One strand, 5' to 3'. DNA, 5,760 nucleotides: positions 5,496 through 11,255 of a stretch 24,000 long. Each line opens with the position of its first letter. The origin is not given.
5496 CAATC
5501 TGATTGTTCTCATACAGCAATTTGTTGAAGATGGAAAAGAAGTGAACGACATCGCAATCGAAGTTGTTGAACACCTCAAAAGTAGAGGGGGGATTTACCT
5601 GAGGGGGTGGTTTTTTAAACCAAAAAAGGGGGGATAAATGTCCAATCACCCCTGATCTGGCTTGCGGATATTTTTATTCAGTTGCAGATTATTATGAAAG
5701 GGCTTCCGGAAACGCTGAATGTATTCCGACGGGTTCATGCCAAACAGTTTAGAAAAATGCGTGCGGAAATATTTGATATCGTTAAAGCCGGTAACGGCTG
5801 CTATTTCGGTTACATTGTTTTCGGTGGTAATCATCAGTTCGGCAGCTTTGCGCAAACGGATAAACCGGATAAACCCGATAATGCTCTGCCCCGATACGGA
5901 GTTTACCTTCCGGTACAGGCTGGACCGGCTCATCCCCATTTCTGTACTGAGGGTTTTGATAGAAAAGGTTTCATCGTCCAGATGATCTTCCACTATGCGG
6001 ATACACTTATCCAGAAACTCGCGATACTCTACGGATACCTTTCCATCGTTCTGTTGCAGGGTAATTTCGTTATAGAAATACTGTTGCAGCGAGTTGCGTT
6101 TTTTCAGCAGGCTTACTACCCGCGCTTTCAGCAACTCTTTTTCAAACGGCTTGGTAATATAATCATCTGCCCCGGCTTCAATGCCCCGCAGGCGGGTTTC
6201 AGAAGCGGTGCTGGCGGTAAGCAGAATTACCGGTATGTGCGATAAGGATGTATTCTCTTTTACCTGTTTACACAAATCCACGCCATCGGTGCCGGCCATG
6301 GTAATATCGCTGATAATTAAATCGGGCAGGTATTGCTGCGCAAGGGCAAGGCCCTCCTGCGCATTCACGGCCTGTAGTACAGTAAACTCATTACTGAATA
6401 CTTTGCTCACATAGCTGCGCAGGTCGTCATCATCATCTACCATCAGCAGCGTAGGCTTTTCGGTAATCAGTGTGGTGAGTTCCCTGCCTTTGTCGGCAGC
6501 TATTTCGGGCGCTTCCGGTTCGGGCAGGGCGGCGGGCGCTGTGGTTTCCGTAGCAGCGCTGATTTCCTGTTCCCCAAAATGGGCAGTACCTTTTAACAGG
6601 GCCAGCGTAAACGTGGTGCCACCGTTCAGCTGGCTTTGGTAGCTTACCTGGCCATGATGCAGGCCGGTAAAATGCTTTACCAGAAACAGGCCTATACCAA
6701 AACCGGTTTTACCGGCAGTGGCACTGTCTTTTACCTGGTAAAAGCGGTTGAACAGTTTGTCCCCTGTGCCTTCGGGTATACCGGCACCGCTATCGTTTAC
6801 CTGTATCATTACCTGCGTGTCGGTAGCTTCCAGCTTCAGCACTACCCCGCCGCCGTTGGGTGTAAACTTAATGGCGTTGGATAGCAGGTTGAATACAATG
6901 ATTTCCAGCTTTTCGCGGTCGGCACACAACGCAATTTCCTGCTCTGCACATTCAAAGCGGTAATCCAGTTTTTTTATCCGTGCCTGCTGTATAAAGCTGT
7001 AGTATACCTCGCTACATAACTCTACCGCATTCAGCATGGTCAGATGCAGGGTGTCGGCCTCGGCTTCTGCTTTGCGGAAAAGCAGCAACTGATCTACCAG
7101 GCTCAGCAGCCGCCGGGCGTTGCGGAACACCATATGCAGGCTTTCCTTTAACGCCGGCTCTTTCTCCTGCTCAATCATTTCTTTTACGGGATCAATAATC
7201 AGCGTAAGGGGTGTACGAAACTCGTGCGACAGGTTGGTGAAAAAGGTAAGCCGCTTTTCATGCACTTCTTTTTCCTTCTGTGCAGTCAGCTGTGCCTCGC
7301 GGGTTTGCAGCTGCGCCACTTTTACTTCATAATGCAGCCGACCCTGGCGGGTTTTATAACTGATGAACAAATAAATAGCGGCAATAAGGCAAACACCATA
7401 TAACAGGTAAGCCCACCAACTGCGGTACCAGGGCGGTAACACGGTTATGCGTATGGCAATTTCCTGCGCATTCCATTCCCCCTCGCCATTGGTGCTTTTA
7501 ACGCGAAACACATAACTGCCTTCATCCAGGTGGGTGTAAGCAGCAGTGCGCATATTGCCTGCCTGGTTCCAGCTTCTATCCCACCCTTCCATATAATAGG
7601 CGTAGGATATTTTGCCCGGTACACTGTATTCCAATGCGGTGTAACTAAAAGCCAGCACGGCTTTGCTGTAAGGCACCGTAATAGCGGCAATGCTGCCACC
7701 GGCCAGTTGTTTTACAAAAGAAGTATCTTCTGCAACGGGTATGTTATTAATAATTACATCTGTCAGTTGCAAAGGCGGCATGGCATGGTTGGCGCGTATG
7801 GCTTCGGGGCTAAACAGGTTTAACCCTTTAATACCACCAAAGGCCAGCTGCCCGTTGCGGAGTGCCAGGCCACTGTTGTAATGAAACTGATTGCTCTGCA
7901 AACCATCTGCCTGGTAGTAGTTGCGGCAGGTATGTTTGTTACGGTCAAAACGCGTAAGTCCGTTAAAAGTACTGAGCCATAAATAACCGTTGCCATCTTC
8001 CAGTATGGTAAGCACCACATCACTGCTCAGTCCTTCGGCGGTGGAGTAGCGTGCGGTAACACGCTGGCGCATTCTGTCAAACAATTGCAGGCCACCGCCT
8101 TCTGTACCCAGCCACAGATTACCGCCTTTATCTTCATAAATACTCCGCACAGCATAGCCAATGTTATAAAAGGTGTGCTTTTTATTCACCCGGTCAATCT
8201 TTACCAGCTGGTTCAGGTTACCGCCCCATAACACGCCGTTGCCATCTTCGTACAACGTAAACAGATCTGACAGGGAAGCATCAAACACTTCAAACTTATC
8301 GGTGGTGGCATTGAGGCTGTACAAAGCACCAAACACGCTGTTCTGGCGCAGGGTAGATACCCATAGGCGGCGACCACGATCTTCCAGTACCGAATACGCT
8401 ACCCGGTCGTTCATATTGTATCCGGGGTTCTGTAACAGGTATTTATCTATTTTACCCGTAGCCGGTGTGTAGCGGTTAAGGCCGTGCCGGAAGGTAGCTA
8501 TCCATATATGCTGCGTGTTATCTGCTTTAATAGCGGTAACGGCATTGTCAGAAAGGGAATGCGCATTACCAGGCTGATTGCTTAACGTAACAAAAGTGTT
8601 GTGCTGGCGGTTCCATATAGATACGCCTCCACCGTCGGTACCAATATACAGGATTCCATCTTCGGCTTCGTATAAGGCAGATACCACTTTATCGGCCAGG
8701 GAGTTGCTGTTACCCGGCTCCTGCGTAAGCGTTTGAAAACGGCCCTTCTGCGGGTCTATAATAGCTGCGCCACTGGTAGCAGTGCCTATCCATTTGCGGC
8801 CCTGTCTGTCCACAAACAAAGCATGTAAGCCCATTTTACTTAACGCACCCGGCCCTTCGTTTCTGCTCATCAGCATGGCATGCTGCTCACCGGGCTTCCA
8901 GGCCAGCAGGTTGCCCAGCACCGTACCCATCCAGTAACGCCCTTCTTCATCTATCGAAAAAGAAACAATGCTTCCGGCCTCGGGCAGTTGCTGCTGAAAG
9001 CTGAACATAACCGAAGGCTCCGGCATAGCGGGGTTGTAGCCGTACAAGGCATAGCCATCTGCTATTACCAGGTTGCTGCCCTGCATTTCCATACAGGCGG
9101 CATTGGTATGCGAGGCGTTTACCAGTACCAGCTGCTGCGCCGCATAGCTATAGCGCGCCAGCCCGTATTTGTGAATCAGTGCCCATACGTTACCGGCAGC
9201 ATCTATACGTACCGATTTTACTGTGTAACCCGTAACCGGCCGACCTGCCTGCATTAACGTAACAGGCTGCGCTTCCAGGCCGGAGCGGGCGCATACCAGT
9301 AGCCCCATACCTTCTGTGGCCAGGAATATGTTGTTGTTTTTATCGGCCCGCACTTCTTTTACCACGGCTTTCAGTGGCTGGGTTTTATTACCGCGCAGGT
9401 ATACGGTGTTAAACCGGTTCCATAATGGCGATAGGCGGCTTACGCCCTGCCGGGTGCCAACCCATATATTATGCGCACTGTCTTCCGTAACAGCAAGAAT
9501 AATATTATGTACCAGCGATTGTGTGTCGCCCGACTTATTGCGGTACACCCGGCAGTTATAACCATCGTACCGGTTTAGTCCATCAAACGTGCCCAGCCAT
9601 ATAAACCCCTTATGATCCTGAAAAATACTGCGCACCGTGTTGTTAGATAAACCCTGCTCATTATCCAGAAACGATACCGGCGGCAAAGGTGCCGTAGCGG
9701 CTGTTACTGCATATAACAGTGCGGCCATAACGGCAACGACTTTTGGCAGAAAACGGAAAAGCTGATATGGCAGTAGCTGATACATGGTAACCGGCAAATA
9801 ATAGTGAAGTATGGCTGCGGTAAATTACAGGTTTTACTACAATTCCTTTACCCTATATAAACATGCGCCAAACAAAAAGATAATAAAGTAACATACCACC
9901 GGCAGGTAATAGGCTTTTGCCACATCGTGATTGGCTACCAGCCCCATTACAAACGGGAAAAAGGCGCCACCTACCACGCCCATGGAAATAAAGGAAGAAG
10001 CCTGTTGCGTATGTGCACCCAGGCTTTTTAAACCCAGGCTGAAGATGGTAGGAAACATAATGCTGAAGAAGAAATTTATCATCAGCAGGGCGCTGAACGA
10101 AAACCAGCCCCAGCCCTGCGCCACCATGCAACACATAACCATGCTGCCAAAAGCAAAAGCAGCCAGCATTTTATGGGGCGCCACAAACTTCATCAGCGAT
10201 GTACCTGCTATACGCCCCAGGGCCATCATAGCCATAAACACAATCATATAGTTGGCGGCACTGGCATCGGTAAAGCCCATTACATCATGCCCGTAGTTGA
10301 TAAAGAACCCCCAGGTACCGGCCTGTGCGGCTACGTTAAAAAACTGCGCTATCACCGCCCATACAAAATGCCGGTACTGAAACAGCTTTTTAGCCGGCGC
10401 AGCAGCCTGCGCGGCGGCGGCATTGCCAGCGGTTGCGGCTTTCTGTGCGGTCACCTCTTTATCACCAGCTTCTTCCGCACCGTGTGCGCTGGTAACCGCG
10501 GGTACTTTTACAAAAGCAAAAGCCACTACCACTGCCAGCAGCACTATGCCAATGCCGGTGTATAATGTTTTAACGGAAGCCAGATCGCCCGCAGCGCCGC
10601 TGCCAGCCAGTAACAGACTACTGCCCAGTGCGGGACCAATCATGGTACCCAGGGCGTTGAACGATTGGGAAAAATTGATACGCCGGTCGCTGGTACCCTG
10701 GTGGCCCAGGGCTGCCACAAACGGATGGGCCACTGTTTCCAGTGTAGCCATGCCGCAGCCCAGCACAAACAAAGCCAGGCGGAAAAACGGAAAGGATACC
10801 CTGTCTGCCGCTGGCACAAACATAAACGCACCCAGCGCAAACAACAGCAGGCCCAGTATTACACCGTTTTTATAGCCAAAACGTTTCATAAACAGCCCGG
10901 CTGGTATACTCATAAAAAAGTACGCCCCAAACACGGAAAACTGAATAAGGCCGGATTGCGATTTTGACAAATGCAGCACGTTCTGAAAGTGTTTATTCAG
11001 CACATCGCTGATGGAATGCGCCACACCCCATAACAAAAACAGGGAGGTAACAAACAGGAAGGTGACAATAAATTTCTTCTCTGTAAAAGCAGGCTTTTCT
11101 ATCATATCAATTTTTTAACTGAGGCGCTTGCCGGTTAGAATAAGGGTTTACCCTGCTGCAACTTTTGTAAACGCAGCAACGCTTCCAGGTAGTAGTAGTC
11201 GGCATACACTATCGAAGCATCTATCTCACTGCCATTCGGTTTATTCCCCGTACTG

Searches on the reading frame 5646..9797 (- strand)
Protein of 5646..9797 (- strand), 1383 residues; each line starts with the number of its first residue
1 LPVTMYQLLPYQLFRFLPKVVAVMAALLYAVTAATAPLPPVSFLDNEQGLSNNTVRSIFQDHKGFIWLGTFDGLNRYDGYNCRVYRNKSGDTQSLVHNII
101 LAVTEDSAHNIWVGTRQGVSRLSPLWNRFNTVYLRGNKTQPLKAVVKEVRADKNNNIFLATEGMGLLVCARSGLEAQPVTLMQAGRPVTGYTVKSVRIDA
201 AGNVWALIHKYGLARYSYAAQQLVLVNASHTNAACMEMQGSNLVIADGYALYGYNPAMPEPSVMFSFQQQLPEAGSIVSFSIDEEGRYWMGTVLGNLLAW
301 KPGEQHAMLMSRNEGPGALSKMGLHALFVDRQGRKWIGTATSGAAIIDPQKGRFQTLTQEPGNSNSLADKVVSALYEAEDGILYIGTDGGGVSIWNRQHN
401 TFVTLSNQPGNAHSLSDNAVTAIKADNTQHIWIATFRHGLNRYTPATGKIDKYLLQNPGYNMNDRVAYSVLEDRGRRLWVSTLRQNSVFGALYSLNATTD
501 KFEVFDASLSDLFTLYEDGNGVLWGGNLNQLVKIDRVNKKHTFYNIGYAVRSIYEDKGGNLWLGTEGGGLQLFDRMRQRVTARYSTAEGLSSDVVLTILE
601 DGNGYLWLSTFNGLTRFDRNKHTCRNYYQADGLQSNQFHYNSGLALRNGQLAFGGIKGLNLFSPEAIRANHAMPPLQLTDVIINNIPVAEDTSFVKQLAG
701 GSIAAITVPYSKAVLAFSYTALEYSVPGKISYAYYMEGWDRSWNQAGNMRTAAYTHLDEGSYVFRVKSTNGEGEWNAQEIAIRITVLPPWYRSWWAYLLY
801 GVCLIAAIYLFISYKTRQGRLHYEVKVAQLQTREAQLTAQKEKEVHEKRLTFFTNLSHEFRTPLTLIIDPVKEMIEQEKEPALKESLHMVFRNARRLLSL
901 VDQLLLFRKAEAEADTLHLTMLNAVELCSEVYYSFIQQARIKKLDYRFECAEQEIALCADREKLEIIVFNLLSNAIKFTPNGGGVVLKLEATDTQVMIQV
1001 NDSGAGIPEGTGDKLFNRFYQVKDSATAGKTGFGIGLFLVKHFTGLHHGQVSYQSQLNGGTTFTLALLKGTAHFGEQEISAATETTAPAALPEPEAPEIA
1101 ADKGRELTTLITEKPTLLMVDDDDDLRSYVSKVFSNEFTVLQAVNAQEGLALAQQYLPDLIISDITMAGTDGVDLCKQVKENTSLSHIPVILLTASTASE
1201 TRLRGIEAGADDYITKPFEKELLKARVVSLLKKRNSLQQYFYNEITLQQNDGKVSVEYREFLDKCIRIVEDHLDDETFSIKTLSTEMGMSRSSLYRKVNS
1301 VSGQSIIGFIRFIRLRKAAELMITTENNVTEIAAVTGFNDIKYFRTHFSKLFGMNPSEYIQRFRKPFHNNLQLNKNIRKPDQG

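Call 5: search_protein_families(library=pfam, proteins=[window:5646-9797:-], max_evalue=0.01)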
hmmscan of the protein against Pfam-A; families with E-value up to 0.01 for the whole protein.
window:5646-9797:- (1383 aa): 9 families
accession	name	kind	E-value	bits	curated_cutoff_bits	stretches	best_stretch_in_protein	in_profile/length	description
PF07494.17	Reg_prop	-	8.2e-40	130.1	20.4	3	49-71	1-23/24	Two component regulator propeller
PF00072.30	Response_reg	-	4.2e-24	85.3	30.2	1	1118-1227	2-110/111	Response regulator receiver domain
PF02518.31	HATPase_c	-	4.4e-24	85.5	26.4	1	960-1067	2-107/111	Histidine kinase-, DNA gyrase B-, and HSP90-like ATPase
PF12833.13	HTH_18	-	1.9e-19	70.2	33.6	1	1283-1361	1-79/80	Helix-turn-helix domain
PF07495.19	Y_Y_Y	-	6.5e-13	48.8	26.6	1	724-786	2-64/65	Y_Y_Y domain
PF00512.31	HisKA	-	2.1e-10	40.9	26.9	1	849-912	2-65/66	His Kinase A (phospho-acceptor) domain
PF00165.29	HTH_AraC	-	2.6e-07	31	26.6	1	1323-1361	2-42/42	Bacterial regulatory helix-turn-helix proteins, AraC family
PF08450.18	SGL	-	3.9e-05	23.8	26.3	0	411-504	35-128/246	SMP-30/Gluconolactonase/LRE-like region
PF23748.1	Beta-prop_LRRK2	-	0.0073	15.8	26.9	0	545-579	271-305/359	LRRK2 beta propeller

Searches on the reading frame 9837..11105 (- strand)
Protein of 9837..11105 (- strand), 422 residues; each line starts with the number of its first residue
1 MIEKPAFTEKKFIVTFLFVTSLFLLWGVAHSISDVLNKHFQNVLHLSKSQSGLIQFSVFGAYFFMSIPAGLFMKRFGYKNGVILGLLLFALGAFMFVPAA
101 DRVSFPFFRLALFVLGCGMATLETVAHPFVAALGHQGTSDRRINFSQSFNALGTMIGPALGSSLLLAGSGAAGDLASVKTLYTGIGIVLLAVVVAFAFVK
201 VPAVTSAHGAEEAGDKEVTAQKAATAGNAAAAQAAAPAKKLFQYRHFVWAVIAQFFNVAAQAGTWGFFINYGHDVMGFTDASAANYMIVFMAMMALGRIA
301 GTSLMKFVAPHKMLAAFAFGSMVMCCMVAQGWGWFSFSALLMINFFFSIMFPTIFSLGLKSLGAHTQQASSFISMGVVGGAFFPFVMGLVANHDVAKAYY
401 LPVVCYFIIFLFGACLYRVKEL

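Call 5: search_protein_families(library=pfam, proteins=[window:9837-11105:-], max_evalue=0.01)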
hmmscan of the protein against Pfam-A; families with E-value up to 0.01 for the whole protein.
window:9837-11105:- (422 aa): 2 families
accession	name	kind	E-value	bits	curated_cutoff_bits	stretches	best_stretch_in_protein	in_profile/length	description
PF07690.21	MFS_1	-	2.5e-25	89.6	33.4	1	12-384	2-347/347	Major Facilitator Superfamily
PF24267.1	HVO_1552_C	-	0.0023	18.5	27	1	177-242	14-80/98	HVO_1552, C-terminal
